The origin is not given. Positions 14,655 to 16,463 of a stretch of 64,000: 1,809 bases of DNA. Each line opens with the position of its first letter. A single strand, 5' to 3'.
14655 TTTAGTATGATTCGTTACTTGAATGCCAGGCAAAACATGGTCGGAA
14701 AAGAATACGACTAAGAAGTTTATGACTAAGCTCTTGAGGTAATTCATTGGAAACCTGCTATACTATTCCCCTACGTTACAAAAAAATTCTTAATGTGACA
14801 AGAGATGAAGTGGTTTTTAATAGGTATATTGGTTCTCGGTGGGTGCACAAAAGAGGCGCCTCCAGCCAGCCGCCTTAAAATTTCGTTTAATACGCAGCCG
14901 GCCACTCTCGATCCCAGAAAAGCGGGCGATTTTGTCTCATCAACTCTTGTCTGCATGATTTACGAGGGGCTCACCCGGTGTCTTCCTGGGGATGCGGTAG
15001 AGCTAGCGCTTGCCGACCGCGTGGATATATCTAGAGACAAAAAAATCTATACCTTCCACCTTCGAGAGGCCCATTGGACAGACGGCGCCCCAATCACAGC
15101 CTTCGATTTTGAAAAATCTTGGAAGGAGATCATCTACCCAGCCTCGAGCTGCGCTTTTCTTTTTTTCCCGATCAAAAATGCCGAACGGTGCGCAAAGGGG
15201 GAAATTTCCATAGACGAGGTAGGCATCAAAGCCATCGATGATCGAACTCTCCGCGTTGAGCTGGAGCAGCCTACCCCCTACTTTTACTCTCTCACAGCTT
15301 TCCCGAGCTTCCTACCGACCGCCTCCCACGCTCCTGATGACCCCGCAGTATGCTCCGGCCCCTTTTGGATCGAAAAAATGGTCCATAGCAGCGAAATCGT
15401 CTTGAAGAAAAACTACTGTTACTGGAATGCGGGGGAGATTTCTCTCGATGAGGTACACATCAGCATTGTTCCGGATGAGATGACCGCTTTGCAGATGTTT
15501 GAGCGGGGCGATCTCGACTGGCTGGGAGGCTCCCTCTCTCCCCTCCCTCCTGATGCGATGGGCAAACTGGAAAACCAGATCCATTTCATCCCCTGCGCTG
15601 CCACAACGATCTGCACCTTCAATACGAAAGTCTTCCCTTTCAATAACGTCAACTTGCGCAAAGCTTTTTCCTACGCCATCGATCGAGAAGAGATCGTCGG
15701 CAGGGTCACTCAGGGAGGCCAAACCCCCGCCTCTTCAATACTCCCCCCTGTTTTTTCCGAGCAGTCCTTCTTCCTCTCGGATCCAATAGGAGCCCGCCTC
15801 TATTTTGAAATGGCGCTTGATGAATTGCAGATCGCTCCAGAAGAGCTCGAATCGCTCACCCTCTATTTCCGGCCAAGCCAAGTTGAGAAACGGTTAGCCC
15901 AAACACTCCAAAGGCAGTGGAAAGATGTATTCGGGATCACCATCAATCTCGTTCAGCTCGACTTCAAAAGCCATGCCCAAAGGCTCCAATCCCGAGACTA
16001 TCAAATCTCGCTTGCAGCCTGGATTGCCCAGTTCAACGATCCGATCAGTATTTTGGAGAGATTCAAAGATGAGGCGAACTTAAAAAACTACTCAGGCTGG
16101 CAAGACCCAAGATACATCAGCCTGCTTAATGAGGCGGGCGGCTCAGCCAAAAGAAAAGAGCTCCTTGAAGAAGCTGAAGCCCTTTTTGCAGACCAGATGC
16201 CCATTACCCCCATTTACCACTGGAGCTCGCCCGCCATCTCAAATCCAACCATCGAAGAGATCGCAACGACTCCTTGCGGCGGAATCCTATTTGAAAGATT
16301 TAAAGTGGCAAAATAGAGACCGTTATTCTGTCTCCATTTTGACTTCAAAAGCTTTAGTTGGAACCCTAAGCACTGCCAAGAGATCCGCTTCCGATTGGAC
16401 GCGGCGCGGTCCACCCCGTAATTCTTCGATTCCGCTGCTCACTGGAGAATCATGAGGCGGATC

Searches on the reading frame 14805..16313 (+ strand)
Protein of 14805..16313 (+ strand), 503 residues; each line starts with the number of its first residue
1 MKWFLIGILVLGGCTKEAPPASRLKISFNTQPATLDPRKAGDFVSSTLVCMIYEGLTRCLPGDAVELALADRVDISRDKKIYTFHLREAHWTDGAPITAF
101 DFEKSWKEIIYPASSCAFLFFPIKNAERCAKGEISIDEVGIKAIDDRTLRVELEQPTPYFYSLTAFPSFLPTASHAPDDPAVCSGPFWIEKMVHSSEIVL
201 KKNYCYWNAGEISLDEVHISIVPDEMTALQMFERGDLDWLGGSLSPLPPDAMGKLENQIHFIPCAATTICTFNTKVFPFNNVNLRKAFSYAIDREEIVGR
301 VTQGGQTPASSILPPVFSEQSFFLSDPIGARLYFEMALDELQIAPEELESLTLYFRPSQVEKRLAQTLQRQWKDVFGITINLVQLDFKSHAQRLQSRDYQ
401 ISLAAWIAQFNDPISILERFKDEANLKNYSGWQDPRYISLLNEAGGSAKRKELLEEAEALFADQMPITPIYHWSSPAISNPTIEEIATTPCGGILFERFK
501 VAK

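Call 59: search_protein_families(library=pfam, proteins=[window:14805-16313:+], max_evalue=0.001)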
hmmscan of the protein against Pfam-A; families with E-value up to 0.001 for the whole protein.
window:14805-16313:+ (503 aa): 1 family
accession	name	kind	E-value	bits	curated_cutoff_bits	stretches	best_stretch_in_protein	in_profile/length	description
PF00496.27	SBP_bac_5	-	1.9e-69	235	32.4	1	65-425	2-365/368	Bacterial extracellular solute-binding proteins, family 5 Middle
